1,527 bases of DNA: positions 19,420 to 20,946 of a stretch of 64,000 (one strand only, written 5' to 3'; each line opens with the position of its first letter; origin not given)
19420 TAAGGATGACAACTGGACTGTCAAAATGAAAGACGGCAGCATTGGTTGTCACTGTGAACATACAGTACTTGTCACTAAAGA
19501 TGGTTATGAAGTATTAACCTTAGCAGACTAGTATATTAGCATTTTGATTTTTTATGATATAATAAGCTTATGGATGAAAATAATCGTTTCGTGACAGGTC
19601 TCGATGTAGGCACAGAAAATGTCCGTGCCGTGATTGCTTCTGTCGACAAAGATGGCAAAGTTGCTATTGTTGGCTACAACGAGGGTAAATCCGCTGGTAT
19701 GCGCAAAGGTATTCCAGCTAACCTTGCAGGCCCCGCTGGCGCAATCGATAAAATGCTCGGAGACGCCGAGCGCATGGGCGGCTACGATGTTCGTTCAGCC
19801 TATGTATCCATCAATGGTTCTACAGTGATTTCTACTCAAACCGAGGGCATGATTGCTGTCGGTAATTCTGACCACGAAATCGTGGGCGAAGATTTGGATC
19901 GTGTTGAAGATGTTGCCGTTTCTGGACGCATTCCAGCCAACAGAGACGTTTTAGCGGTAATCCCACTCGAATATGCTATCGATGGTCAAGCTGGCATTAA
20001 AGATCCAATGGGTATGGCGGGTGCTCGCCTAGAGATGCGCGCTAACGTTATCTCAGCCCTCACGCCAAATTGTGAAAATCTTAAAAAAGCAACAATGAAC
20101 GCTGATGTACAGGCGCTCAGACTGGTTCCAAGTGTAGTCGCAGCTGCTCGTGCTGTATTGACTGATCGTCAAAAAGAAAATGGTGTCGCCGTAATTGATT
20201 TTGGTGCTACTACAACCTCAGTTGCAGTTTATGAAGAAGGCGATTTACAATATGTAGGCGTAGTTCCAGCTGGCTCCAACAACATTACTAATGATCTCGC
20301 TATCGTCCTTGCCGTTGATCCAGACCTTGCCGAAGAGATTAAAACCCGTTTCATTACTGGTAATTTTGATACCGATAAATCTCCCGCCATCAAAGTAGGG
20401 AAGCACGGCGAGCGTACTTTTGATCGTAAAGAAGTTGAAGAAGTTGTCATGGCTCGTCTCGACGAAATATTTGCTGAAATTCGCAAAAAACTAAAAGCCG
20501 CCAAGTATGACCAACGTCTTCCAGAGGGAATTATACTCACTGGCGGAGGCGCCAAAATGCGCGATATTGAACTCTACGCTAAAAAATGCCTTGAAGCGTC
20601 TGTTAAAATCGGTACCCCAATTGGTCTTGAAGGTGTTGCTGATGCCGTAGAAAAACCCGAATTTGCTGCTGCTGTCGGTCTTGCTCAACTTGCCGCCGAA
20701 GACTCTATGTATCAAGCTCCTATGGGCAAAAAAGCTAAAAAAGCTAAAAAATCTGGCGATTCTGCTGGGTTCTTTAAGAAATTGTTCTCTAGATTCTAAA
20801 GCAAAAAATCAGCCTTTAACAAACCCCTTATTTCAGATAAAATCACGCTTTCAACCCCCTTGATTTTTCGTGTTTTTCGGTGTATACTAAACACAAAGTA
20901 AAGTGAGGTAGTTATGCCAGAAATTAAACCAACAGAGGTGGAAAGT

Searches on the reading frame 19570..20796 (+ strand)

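Call 57: search_protein_families(library=pfam, proteins=[window:19570-20796:+], max_evalue=0.001)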
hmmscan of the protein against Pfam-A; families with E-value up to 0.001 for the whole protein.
window:19570-20796:+ (409 aa): 5 families
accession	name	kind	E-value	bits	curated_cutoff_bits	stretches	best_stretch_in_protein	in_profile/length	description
PF14450.12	FtsA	-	2.1e-28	99.7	31.8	1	207-370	1-127/127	Cell division protein FtsA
PF02491.25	SHS2_FTSA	-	5.1e-22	78.5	25.4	1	83-161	1-78/79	SHS2 domain inserted in FTSA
PF06723.19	MreB_Mbl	-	4.3e-08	32.8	27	1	170-348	111-304/327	MreB/Mbl protein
PF11104.14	PilM_2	-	3.8e-07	29.8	27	1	179-260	156-236/340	Type IV pilus assembly protein PilM;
PF00012.26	HSP70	-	0.0002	20.2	20.6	0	170-222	151-204/599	Hsp70 protein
